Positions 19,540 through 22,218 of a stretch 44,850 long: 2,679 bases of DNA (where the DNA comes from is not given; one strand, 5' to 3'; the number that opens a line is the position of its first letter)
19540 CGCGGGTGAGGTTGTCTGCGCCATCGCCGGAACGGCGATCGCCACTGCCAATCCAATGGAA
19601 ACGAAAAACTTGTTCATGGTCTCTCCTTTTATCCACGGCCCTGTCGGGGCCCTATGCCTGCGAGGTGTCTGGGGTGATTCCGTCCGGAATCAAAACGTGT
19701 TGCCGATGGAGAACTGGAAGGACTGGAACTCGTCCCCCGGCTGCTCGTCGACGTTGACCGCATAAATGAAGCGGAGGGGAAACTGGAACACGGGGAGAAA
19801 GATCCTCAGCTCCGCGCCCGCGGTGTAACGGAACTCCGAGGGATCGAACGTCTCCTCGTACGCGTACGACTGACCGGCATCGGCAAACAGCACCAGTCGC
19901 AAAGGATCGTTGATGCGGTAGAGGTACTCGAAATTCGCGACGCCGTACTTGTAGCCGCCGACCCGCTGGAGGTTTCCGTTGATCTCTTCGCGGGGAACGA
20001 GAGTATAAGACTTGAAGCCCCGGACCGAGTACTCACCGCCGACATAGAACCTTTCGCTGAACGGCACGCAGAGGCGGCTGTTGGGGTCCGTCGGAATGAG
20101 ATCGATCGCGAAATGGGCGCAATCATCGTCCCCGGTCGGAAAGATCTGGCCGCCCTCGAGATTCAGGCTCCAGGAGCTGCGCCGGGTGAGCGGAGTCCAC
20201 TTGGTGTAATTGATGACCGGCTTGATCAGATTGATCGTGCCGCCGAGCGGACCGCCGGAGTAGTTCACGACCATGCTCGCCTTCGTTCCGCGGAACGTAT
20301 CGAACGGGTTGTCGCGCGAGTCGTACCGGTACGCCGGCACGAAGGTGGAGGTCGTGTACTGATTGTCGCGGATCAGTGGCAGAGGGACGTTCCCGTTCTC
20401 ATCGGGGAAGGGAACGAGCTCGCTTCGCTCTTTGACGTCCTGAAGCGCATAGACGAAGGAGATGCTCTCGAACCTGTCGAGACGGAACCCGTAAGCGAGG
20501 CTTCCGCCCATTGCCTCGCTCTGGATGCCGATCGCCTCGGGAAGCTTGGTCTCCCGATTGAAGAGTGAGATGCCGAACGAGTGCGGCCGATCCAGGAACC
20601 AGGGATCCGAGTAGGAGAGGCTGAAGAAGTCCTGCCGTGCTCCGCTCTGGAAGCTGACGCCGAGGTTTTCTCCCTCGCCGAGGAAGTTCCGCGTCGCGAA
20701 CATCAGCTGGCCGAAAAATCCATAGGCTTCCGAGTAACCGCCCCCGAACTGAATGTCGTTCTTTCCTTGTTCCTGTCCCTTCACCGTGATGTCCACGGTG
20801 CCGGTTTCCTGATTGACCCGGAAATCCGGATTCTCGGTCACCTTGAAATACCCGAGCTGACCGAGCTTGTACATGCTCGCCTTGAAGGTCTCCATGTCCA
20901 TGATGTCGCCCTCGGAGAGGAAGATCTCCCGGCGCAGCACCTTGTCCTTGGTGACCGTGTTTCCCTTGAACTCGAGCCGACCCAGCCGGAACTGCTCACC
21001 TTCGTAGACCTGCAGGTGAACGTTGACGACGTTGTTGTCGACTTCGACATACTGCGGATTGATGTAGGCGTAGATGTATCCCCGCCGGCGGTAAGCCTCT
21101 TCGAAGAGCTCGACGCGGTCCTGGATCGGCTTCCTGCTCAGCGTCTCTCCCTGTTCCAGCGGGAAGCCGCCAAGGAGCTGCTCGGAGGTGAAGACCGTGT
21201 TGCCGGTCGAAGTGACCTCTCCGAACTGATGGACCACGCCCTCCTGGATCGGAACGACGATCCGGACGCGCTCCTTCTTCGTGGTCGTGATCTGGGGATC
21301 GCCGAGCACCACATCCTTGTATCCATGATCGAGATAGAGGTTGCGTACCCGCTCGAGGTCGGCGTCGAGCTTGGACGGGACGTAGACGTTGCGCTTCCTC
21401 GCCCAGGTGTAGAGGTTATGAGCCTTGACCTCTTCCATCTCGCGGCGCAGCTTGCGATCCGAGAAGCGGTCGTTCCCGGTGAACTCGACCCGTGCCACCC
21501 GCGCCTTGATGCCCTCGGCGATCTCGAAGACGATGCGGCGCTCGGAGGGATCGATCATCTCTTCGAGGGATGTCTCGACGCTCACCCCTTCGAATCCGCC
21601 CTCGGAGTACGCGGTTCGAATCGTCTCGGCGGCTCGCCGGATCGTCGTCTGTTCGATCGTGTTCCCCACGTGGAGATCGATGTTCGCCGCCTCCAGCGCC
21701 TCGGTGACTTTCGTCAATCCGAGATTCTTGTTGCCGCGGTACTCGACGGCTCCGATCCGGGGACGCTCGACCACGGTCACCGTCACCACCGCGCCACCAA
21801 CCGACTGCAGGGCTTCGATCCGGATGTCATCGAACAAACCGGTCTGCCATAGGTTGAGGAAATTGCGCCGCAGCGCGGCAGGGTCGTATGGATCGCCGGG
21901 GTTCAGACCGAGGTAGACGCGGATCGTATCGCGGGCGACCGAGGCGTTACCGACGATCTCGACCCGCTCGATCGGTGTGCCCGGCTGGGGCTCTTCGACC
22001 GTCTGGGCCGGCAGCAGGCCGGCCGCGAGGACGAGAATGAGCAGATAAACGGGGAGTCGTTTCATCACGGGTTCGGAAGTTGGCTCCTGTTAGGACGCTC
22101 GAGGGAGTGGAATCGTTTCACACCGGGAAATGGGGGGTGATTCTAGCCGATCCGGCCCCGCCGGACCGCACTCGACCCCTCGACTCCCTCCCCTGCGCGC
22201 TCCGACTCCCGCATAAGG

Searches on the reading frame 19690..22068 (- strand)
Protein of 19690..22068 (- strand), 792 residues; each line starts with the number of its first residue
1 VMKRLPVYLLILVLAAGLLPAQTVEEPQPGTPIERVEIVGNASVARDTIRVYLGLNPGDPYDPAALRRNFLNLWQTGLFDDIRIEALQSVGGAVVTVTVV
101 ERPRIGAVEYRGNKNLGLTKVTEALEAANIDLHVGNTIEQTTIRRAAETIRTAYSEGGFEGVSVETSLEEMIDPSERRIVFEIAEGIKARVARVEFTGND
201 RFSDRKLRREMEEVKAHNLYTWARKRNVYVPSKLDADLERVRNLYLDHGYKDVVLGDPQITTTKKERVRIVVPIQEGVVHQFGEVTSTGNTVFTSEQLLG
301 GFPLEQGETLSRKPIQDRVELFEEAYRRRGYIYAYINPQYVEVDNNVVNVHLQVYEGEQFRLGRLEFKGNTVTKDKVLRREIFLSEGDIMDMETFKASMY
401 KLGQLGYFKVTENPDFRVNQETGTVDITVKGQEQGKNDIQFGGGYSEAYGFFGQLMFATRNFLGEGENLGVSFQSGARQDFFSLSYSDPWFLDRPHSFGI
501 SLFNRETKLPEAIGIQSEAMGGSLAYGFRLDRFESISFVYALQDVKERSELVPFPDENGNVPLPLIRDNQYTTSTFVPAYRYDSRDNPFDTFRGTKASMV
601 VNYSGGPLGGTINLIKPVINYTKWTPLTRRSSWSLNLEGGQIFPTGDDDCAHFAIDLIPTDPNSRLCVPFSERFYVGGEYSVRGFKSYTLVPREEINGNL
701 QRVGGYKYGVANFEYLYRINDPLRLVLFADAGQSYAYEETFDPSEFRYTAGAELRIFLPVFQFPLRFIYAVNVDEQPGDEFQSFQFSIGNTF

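Call 70: search_protein_families(library=pfam, proteins=[window:19690-22068:-], max_evalue=0.00001)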
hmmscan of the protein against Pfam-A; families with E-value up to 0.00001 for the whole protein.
window:19690-22068:- (792 aa): 2 families
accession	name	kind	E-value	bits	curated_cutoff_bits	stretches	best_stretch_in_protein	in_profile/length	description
PF01103.29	Omp85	-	2e-52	179.2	24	1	461-792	1-325/325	Omp85 superfamily domain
PF07244.20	POTRA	-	8.3e-52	174.3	21.3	4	190-277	2-79/79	Surface antigen variable number repeat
